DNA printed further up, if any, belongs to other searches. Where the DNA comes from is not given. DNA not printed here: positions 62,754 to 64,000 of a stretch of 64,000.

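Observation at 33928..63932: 30 kb co-directional array encoding what look like three parallel nonulosonic (sialic-acid-like) sugar pathways with several tailoring enzymes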

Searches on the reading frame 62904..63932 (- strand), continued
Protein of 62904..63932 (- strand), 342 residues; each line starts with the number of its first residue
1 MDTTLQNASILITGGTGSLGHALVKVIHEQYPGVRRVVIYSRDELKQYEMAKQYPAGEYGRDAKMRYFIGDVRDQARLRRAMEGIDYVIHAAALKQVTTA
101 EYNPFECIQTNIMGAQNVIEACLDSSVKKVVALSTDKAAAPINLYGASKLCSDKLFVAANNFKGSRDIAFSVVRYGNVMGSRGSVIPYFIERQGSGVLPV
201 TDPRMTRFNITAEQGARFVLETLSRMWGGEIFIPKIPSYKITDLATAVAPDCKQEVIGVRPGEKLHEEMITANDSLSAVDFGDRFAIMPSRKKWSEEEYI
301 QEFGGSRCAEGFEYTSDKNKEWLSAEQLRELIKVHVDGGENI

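Call 57: find_encoding_contigs(protein=P0153, flank=10000, max_places=1)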
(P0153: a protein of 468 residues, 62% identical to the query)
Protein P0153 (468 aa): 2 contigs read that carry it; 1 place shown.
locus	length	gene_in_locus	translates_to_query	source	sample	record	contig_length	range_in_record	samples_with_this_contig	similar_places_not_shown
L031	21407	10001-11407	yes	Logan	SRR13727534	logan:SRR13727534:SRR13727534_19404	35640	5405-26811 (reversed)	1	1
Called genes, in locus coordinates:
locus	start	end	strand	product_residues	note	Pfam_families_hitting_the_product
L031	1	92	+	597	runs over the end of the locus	PF00664:ABC_membrane, PF00005:ABC_tran, PF02463:SMC_N (faint)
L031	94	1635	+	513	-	PF05159:Capsule_synth (weak)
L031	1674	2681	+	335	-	PF00106:adh_short (weak), PF01073:3Beta_HSD, PF01370:Epimerase, PF02719:Polysacc_synt_2, PF04321:RmlD_sub_bind, PF07993:NAD_binding_4, PF13460:NAD_binding_10, PF16363:GDP_Man_Dehyd, +2 more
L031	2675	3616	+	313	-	PF01408:GFO_IDH_MocA (weak)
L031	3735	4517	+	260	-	PF00106:adh_short, PF01370:Epimerase (weak), PF08659:KR, PF13561:adh_short_C2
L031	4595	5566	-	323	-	PF01522:Polysacc_deac_1 (weak)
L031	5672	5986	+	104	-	-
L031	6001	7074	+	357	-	PF03102:NeuB, PF08666:SAF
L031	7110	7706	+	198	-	PF02698:DUF218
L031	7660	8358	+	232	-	-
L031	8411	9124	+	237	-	PF02348:CTP_transf_3, PF12804:NTP_transf_3 (weak)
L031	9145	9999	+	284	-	PF13489:Methyltransf_23, PF13847:Methyltransf_31, PF08241:Methyltransf_11, PF08242:Methyltransf_12, PF13649:Methyltransf_25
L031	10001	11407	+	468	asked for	-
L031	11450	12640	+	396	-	-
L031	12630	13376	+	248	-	PF02348:CTP_transf_3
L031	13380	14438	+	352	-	PF03102:NeuB, PF08666:SAF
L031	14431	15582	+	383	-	PF02350:Epimerase_2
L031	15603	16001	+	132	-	PF00132:Hexapep, PF14602:Hexapep_2 (weak)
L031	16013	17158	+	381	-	PF01041:DegT_DnrJ_EryC1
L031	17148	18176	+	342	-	PF01073:3Beta_HSD, PF01370:Epimerase, PF02719:Polysacc_synt_2, PF04321:RmlD_sub_bind, PF05368:NmrA, PF16363:GDP_Man_Dehyd, PF07993:NAD_binding_4, PF13460:NAD_binding_10, +3 more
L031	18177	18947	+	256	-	PF00977:His_biosynth, PF02581:TMP-TENI (faint), PF03060:NMO (faint), PF05690:ThiG (faint), PF01207:Dus (faint)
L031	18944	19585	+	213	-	PF00117:GATase, PF07685:GATase_3 (weak), PF01174:SNO (faint)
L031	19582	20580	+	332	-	PF01522:Polysacc_deac_1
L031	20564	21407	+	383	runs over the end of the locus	PF02350:Epimerase_2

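Call 58: find_encoding_contigs(protein=P0143, flank=10000, max_places=1)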
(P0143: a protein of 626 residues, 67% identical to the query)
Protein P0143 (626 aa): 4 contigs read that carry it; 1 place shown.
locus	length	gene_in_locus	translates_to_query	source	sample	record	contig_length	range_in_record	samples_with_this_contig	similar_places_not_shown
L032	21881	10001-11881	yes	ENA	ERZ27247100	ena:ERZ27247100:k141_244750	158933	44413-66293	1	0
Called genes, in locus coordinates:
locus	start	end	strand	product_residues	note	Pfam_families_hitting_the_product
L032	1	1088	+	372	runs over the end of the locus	-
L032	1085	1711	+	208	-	PF00117:GATase, PF01174:SNO (faint), PF07722:Peptidase_C26 (faint)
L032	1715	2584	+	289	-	PF00977:His_biosynth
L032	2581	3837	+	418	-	-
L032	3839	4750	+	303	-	PF01408:GFO_IDH_MocA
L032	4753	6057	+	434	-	PF01041:DegT_DnrJ_EryC1, PF00155:Aminotran_1_2 (weak)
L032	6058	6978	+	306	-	-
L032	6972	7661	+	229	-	PF02348:CTP_transf_3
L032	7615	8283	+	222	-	PF02698:DUF218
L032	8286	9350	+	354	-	PF03102:NeuB, PF08666:SAF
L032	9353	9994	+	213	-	-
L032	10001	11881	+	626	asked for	PF00583:Acetyltransf_1, PF13302:Acetyltransf_3, PF13420:Acetyltransf_4 (weak), PF13508:Acetyltransf_7, PF04464:Glyphos_transf (faint)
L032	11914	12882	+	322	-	PF00685:Sulfotransfer_1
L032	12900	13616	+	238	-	PF02348:CTP_transf_3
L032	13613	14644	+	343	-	PF01408:GFO_IDH_MocA, PF02894:GFO_IDH_MocA_C, PF22725:GFO_IDH_MocA_C3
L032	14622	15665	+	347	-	PF03102:NeuB, PF08666:SAF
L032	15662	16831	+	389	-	PF02350:Epimerase_2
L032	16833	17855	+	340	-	PF00155:Aminotran_1_2 (weak), PF01041:DegT_DnrJ_EryC1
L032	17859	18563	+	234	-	PF08889:WbqC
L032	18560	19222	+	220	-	PF02585:PIG-L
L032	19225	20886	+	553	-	PF21360:PylC-like_N, PF02655:ATP-grasp_3, PF15632:ATPgrasp_Ter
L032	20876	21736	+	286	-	PF00248:Aldo_ket_red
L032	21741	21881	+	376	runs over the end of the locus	PF01041:DegT_DnrJ_EryC1, PF00155:Aminotran_1_2, PF01053:Cys_Met_Meta_PP (weak), PF01212:Beta_elim_lyase (weak)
